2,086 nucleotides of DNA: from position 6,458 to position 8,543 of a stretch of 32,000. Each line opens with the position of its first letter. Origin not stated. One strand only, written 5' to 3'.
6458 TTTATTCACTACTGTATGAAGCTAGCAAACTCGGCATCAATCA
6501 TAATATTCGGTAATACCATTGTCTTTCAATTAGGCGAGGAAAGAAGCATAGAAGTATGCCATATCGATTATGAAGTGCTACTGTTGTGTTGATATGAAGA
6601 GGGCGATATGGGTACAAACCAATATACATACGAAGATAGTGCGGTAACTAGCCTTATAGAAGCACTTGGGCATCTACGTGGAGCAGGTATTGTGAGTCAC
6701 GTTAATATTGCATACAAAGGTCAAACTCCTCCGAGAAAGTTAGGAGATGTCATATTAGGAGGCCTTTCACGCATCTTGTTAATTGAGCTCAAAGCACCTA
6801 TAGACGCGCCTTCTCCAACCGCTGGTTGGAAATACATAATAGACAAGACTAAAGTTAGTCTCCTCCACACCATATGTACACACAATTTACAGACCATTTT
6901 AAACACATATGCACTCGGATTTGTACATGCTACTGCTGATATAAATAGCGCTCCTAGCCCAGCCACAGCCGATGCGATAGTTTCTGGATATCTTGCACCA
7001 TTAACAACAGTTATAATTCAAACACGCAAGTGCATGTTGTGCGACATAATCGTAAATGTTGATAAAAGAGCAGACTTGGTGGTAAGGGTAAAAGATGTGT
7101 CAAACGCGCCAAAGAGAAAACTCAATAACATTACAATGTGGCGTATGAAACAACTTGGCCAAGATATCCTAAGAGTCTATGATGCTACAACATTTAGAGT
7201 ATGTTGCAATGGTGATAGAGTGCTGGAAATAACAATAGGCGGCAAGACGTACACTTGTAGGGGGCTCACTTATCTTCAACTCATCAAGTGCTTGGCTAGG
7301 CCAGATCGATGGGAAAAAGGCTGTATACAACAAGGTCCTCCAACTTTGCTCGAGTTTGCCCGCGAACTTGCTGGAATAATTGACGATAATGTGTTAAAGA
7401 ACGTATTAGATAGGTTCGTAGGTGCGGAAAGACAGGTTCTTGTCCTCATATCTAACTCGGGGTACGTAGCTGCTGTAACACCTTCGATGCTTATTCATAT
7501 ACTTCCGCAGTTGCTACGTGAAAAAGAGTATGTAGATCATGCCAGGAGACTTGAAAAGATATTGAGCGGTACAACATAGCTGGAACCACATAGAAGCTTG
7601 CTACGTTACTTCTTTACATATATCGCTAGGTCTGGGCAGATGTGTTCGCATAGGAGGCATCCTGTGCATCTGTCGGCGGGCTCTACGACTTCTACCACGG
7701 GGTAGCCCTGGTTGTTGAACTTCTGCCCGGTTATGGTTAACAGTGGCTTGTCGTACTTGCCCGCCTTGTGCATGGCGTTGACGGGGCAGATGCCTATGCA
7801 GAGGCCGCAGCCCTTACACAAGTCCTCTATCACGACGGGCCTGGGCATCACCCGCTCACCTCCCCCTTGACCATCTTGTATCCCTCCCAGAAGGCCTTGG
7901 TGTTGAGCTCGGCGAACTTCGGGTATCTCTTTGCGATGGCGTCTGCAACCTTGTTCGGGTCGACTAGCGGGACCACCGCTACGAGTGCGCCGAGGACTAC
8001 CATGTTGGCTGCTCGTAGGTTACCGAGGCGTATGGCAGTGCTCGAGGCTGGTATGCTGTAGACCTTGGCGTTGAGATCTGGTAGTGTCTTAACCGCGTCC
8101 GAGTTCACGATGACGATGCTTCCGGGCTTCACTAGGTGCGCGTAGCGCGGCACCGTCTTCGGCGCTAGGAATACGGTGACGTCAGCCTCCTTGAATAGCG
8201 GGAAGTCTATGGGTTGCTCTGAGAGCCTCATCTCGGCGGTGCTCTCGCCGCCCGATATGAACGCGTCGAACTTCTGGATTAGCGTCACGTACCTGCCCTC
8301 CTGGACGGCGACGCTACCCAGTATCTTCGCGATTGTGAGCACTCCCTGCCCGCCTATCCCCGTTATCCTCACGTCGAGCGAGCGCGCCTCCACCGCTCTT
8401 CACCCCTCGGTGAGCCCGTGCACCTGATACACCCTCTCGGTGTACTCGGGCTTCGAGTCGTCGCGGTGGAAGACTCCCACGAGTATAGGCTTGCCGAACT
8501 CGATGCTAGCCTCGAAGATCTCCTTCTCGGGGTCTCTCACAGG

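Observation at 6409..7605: Low-GC single-gene island encoding an Hjc-like PD-(D/E)xK nuclease fusion of unknown function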

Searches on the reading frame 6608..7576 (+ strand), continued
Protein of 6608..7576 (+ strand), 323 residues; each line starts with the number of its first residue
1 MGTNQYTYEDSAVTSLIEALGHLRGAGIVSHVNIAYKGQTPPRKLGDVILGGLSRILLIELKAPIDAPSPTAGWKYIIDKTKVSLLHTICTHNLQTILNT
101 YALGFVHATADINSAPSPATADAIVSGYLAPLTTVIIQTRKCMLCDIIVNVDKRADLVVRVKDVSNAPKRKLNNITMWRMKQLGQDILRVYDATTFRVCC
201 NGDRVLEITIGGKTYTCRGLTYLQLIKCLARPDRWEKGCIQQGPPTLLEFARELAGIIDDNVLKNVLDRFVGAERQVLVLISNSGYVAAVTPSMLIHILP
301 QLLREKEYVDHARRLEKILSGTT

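Call 71: list_cluster_members(proteins=[P0001, P0003, P0004])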
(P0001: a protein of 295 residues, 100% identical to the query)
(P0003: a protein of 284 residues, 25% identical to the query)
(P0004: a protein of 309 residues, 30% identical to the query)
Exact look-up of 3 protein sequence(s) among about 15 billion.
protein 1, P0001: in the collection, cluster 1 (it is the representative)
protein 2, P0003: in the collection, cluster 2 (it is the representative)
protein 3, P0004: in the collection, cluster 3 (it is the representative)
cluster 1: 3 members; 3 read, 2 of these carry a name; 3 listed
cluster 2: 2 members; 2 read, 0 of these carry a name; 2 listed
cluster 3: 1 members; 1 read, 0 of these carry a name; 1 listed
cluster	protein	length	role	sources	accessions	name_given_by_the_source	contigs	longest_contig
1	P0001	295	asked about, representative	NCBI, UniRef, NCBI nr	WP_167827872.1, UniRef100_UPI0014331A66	hypothetical protein [Pyrolobus fumarii] | hypothetical protein n=1 Tax=Pyrolobus fumarii TaxID=54252 RepID=UPI0014331A66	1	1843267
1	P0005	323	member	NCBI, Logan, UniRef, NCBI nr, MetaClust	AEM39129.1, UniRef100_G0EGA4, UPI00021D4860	hypothetical protein Pyrfu_1270 [Pyrolobus fumarii 1A] | Uncharacterized protein n=1 Tax=Pyrolobus fumarii (strain DSM 11204 / 1A) TaxID=694429 ... | status=active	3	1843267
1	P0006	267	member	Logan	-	-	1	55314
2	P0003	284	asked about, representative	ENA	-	-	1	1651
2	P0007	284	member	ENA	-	-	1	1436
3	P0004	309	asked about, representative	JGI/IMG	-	-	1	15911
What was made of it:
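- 6608..7579 (+): Pyrfu_1270: a 323-aa protein-coding gene, founding member of a three-member uncharacterised family. Identity to AEM39129.1 / G0EGA4 (call 71).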

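Call 73: find_encoding_contigs(protein=P0006, flank=10000)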
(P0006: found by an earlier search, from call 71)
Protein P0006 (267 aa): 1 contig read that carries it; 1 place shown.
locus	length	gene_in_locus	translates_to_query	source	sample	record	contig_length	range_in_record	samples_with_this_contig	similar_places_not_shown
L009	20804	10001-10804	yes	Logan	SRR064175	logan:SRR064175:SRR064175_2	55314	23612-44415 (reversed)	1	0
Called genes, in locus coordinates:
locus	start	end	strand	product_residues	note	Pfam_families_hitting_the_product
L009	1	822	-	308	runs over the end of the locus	-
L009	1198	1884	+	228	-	PF13353:Fer4_12, PF04055:Radical_SAM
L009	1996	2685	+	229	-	PF01814:Hemerythrin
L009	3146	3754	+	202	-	PF05942:PaREP1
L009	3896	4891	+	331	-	-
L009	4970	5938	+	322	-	PF00800:PDT, PF01842:ACT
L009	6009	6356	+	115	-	-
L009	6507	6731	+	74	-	-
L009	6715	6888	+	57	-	-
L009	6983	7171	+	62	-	-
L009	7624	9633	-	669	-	PF01507:PAPS_reduct, PF12837:Fer4_6 (faint)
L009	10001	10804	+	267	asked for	-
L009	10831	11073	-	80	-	PF12837:Fer4_6 (weak), PF13237:Fer4_10 (weak), PF00037:Fer4, PF13183:Fer4_8 (weak), PF12838:Fer4_7, PF13187:Fer4_9 (weak), PF13484:Fer4_16, PF13534:Fer4_17 (weak), +4 more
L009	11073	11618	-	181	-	PF01558:POR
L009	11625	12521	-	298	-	PF02775:TPP_enzyme_C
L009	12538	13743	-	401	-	PF01855:POR_N, PF17147:PFOR_II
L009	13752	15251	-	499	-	PF11794:HpaB_N, PF03241:HpaB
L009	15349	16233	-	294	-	PF05681:Fumerase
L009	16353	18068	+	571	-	PF00890:FAD_binding_2, PF01134:GIDA (faint), PF01266:DAO, PF03486:HI0933_like (weak), PF07992:Pyr_redox_2 (weak), PF12831:FAD_oxidored (weak), PF02910:Succ_DH_flav_C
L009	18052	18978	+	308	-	PF13085:Fer2_3, PF13187:Fer4_9 (faint), PF00037:Fer4 (faint), PF13237:Fer4_10, PF13183:Fer4_8, PF13534:Fer4_17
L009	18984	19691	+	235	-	PF02754:CCG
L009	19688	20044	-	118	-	-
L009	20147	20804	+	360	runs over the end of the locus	PF02926:THUMP, PF14419:SPOUT_MTase_2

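Call 74: find_encoding_contigs(protein=window:6608-7576:+, flank=3000)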
Protein window:6608-7576:+ (323 aa): 3 contigs read that carry it; 2 places shown.
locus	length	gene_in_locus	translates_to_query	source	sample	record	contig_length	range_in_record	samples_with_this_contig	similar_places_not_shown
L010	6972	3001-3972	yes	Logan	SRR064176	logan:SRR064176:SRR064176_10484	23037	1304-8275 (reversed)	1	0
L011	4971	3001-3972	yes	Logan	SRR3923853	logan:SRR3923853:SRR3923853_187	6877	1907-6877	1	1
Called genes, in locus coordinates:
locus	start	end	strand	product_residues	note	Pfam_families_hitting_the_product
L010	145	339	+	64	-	-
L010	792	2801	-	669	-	PF01507:PAPS_reduct, PF12837:Fer4_6 (faint)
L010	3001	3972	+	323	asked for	-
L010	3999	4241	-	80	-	PF12837:Fer4_6 (weak), PF13237:Fer4_10 (weak), PF00037:Fer4, PF13183:Fer4_8 (weak), PF12838:Fer4_7, PF13187:Fer4_9 (weak), PF13484:Fer4_16, PF13534:Fer4_17 (weak), +4 more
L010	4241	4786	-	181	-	PF01558:POR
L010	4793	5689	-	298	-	PF02775:TPP_enzyme_C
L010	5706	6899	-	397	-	PF01855:POR_N, PF17147:PFOR_II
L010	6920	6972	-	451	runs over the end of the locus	?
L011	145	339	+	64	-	-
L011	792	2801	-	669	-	PF01507:PAPS_reduct, PF12837:Fer4_6 (faint)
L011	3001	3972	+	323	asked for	-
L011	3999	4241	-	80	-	PF12837:Fer4_6 (weak), PF13237:Fer4_10 (weak), PF00037:Fer4, PF13183:Fer4_8 (weak), PF12838:Fer4_7, PF13187:Fer4_9 (weak), PF13484:Fer4_16, PF13534:Fer4_17 (weak), +4 more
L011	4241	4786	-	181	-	PF01558:POR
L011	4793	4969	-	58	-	?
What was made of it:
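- Only one P. fumarii strain has been sequenced; the Logan contigs are the same strain (calls 73, 74).
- Tried and rejected: The Logan contigs L009-L011 are the same locus of the same organism (calls 73, 74).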

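Call 87: search_protein_families(library=ncbifam, proteins=[L008:5581-6924:+, L008:2729-3394:-, L008:28-525:+, L008:8753-9211:+, L008:814-1029:-], max_evalue=0.001)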
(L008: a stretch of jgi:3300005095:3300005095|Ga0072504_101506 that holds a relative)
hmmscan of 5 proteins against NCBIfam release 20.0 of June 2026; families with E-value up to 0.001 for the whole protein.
L008:5581-6924:+ (447 aa): 5 families
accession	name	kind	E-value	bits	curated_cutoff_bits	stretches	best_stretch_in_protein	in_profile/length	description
NF040570.1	guided_TnpB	subfamily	1.9e-39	136.1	100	1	59-392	45-389/389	RNA-guided endonuclease TnpB family protein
TIGR01766.2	TIGR01766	domain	3e-16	59.7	32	1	267-351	1-82/82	IS200/IS605 family accessory protein TnpB-related protein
NF049972.1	CRISPR_Cas12f2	exception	2.2e-15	56.5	450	1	243-393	376-519/524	type V CRISPR-associated effector Cas12f2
NF038281.1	IS200_TnpB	exception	1.2e-14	54.2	425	1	180-392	156-358/360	IS200/IS605 family element RNA-guided endonuclease TnpB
NF038280.1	IS607_TnpB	exception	5e-12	45.5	350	1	191-393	195-392/431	IS607 family element RNA-guided endonuclease TnpB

L008:2729-3394:- (221 aa): 0 families

L008:28-525:+ (165 aa): 0 families

L008:8753-9211:+ (152 aa): 0 families

L008:814-1029:- (71 aa): 0 families

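Call 96: fold_search(model_id=the predicted structure, library=viral)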
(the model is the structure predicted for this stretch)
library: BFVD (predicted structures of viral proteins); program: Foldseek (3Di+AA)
matches with E <= 10: 189; with E <= 0.001: 0
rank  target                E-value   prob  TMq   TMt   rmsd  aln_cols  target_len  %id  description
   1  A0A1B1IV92            8.1e-01  0.04  0.08  0.03  23.1       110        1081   18  (no name in the UniProt tables at hand)
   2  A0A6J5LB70            1.0e+00  0.06  0.12  0.05  15.1       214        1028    9  Uncharacterized protein [uncultured Caudovirales phage]
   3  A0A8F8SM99            1.0e+00  0.03  0.08  0.06  16.5       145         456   11  (no name in the UniProt tables at hand)
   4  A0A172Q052            1.0e+00  0.02  0.10  0.11  20.2       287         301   11  Uncharacterized protein [Acinetobacter phage vB_AbaM_ME3]
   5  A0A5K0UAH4            1.1e+00  0.13  0.11  0.27  14.1       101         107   17  Uncharacterized protein (Fragment) [Yasminevirus sp. GU-2018]
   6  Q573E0                1.1e+00  0.04  0.09  0.15  21.2       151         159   14  Putative transmembrane protein ORF159 [Acidianus filamentous virus 2 (isolate Italy/Pozzuoli)]
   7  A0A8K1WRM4            1.3e+00  0.01  0.09  0.09  22.4       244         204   12  Uncharacterized protein (Fragment) [Riboviria sp.]
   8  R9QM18                1.4e+00  0.03  0.10  0.13  20.4       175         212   10  Bro-N domain-containing protein [Lactococcus phage BM13]
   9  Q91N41                1.4e+00  0.02  0.11  0.10  22.0       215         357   11  Polyprotein (Fragment) [Bovine viral diarrhea virus]
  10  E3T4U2                1.5e+00  0.02  0.08  0.15  19.3       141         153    9  Thioredoxin domain-containing protein [Cafeteria roenbergensis virus (strain BV-PW1)]
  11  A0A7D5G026            1.5e+00  0.02  0.11  0.06  18.7       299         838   12  Tail fiber protein [Escherichia phage vB_EcoS_FP]
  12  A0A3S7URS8            1.5e+00  0.01  0.07  0.04  21.3       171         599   11  (no name in the UniProt tables at hand)
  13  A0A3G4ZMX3            1.7e+00  0.02  0.10  0.12  18.2       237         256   10  Peptidase M48 domain-containing protein [Terrestrivirus sp.]
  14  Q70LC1                1.8e+00  0.04  0.06  0.25  12.0        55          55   22  Uncharacterized protein ORF55 [Acidianus filamentous virus 1 (isolate United States/Yellowstone)]
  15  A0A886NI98            1.8e+00  0.04  0.09  0.19  17.0       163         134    8  (no name in the UniProt tables at hand)
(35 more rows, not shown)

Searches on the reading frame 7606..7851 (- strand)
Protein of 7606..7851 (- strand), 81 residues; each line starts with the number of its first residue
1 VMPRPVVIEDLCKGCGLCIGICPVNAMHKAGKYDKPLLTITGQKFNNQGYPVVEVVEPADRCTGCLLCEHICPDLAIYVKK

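Call 58: search_protein_families(library=pfam, proteins=[window:7606-7851:-], max_evalue=0.00001)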
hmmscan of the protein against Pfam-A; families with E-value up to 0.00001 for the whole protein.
window:7606-7851:- (81 aa): 12 families
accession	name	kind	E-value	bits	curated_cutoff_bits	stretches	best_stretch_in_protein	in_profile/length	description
PF00037.32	Fer4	-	3e-13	49.4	21.1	1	5-27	1-23/24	4Fe-4S binding domain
PF12838.12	Fer4_7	-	2.3e-10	41.2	27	1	12-73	2-49/52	4Fe-4S dicluster domain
PF14697.11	Fer4_21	-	9.7e-10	38.9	35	0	7-27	36-57/59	4Fe-4S dicluster domain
PF12837.12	Fer4_6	-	7.4e-09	35.6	25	0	5-26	2-23/24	4Fe-4S binding domain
PF13484.11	Fer4_16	-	1.9e-08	35.4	30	1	12-73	2-64/66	4Fe-4S double cluster binding domain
PF12797.12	Fer4_2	-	2.5e-08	33.8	24.5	0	3-24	1-22/22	4Fe-4S binding domain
PF12800.12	Fer4_4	-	5.2e-08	33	24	0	10-24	2-16/17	4Fe-4S binding domain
PF25160.1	LdpA_Fe-S-bd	-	5.8e-08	32.8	27.6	0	7-29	23-45/49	LdpA Fe-S cluster-binding domain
PF13237.11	Fer4_10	-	8e-08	32.5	25.5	1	6-73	3-53/53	4Fe-4S dicluster domain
PF13187.11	Fer4_9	-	4.7e-07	30.2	27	1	12-75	2-50/52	4Fe-4S dicluster domain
PF13183.11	Fer4_8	-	1.2e-06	29.4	27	1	11-73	4-65/68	4Fe-4S dicluster domain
PF13534.11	Fer4_17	-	1.2e-06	29.4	22.2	1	12-74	2-58/61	4Fe-4S dicluster domain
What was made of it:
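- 7606..7851 (-): Flanking host gene: the OFOR delta subunit (2x[4Fe-4S] ferredoxin-like), last gene of the alpha-beta-gamma-delta operon at 7606-10518. Call 58.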

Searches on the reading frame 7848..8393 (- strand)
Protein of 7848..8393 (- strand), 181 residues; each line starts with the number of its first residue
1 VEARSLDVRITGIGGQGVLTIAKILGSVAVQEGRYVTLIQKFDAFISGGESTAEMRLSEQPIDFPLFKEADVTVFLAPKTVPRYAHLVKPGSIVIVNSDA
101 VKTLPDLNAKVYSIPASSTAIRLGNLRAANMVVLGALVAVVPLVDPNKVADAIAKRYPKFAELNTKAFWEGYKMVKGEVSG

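Call 58: search_protein_families(library=pfam, proteins=[window:7848-8393:-], max_evalue=0.00001)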
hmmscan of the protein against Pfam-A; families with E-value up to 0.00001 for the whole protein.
window:7848-8393:- (181 aa): 1 family
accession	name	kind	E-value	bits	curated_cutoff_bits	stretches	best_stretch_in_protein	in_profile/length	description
PF01558.24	POR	-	7e-37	127.7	27.4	1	14-172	1-172/173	Pyruvate ferredoxin/flavodoxin oxidoreductase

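Call 75: find_homologous_proteins(query=window:7848-8390:-, max_evalue=1e-30)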
Query window:7848-8390:- (180 aa): 12 proteins with E <= 1e-30 among 311 candidates.
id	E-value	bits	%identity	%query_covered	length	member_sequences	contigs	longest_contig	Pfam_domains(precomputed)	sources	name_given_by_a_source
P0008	3.4e-109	380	100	100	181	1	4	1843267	PF01558.26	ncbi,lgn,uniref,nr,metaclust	ncbi:pyruvate/ketoisovalerate oxidoreductase, gamma subunit [Pyrolobus fumarii 1A]|uniref:Pyruvate/k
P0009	5.5e-96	337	88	98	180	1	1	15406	PF01558.26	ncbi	-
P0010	4.9e-94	331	86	98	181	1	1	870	PF01558.26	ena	-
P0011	2.2e-92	325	84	99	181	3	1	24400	PF01558.26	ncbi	-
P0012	5.1e-91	321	85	97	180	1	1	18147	PF01558.26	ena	-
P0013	5.0e-90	318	84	97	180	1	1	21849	PF01558.26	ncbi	-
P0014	5.3e-90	318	82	99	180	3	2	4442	PF01558.26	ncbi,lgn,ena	-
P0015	7.7e-60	219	61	93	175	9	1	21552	PF01558.26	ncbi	-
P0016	1.2e-59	219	60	96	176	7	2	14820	PF01558.26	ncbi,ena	-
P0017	1.6e-58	215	61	94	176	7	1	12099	PF01558.26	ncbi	-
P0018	5.9e-57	210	58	96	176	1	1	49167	PF01558.26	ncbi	-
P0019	2.5e-56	208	57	96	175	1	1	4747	PF01558.26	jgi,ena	-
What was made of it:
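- None comes from the Pyrolobus-like MAGs, whose proteins are in the same collection (call 75).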

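Call 76: find_encoding_contigs(protein=P0009, flank=6000, max_places=2)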
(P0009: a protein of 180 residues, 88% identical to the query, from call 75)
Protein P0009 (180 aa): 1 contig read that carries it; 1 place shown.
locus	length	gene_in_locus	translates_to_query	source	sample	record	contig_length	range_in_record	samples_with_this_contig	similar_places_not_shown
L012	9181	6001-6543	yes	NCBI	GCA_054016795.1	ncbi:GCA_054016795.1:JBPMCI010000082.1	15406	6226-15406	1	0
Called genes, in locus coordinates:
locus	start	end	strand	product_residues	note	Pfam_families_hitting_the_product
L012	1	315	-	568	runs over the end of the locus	PF00890:FAD_binding_2, PF01134:GIDA (faint), PF01266:DAO, PF01946:Thi4 (faint), PF03486:HI0933_like (faint), PF07992:Pyr_redox_2 (weak), PF12831:FAD_oxidored (weak), PF02910:Succ_DH_flav_C, +1 more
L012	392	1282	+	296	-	PF05681:Fumerase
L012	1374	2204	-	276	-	PF13166:AAA_13 (weak), PF24161:CCDC39 (weak), PF06008:Laminin_I (weak), PF20492:ERM_helical (faint), PF23649:FKBP15 (weak), PF04102:SlyX (faint), PF12644:DUF3782, PF07788:PDDEXK_10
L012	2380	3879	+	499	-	PF11794:HpaB_N, PF03241:HpaB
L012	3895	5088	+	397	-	PF01855:POR_N, PF02780:Transketolase_C (faint), PF17147:PFOR_II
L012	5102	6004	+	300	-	PF02775:TPP_enzyme_C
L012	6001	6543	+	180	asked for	PF01558:POR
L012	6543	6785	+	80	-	PF12837:Fer4_6 (weak), PF13237:Fer4_10, PF00037:Fer4, PF13183:Fer4_8 (weak), PF12838:Fer4_7, PF13187:Fer4_9 (weak), PF13484:Fer4_16, PF13534:Fer4_17 (weak), +4 more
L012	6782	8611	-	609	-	PF05762:VWA_CoxE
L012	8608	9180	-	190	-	?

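Call 77: find_encoding_contigs(protein=P0011, flank=6000, max_places=2)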
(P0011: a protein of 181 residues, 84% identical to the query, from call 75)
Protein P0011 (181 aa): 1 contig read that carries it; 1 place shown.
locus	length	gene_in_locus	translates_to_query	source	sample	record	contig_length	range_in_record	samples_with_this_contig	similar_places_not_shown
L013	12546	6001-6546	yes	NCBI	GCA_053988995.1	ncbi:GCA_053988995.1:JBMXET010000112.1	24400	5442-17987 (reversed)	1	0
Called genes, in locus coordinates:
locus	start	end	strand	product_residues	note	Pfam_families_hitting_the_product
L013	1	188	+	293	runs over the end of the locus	PF05681:Fumerase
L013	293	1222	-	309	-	PF01814:Hemerythrin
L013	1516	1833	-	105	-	PF01909:NTP_transf_2, PF18765:Polbeta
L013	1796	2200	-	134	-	PF05168:HEPN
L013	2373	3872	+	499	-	PF11794:HpaB_N, PF03241:HpaB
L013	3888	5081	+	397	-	PF01855:POR_N, PF17147:PFOR_II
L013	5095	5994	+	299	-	PF02775:TPP_enzyme_C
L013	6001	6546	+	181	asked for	PF01558:POR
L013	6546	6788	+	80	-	PF12837:Fer4_6 (weak), PF13237:Fer4_10, PF00037:Fer4, PF13183:Fer4_8 (weak), PF12838:Fer4_7, PF13187:Fer4_9 (weak), PF13484:Fer4_16, PF13534:Fer4_17 (weak), +4 more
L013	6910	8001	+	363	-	PF02926:THUMP, PF14419:SPOUT_MTase_2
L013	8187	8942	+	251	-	PF01937:ARMT1-like_dom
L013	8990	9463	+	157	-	-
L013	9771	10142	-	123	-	PF00582:Usp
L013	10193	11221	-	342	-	PF00044:Gp_dh_N (weak), PF01113:DapB_N, PF01408:GFO_IDH_MocA (faint), PF02800:Gp_dh_C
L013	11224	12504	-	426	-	PF00162:PGK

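Call 78: find_encoding_contigs(protein=P0013, flank=6000, max_places=2)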
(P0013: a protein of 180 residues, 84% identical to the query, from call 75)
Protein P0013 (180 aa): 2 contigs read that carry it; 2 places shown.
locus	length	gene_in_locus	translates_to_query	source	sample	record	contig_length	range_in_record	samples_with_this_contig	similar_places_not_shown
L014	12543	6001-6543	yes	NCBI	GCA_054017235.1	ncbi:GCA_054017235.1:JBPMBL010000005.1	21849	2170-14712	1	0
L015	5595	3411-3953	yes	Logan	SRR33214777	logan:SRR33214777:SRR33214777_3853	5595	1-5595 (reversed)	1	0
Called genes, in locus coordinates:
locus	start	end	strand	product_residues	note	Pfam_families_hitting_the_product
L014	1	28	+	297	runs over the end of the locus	PF01875:Memo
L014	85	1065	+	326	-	PF02445:NadA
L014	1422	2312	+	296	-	PF05681:Fumerase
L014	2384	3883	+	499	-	PF11794:HpaB_N, PF03241:HpaB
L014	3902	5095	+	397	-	PF01855:POR_N, PF17147:PFOR_II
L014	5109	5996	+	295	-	PF02775:TPP_enzyme_C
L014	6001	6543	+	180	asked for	PF01558:POR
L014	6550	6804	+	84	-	PF14697:Fer4_21 (weak), PF25160:LdpA_Fe-S-bd (weak), PF00037:Fer4, PF12837:Fer4_6 (weak), PF13237:Fer4_10 (weak), PF13183:Fer4_8 (weak), PF12838:Fer4_7, PF13484:Fer4_16, +4 more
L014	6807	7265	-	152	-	PF01850:PIN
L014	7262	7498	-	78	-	-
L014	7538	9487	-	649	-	PF01507:PAPS_reduct, PF12837:Fer4_6 (faint), PF12838:Fer4_7 (weak), PF13237:Fer4_10 (weak), PF00037:Fer4 (weak)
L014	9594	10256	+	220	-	-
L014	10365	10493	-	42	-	-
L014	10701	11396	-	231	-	PF22662:Csa3_N (weak)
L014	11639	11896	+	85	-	-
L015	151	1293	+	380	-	PF11794:HpaB_N, PF03241:HpaB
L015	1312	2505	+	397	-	PF01855:POR_N, PF17147:PFOR_II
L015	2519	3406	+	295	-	PF02775:TPP_enzyme_C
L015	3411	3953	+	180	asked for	PF01558:POR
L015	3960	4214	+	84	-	PF14697:Fer4_21 (weak), PF25160:LdpA_Fe-S-bd (weak), PF00037:Fer4, PF12837:Fer4_6 (weak), PF13237:Fer4_10 (weak), PF13183:Fer4_8 (weak), PF12838:Fer4_7, PF13484:Fer4_16, +4 more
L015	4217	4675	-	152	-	PF01850:PIN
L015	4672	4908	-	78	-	-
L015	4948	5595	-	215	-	?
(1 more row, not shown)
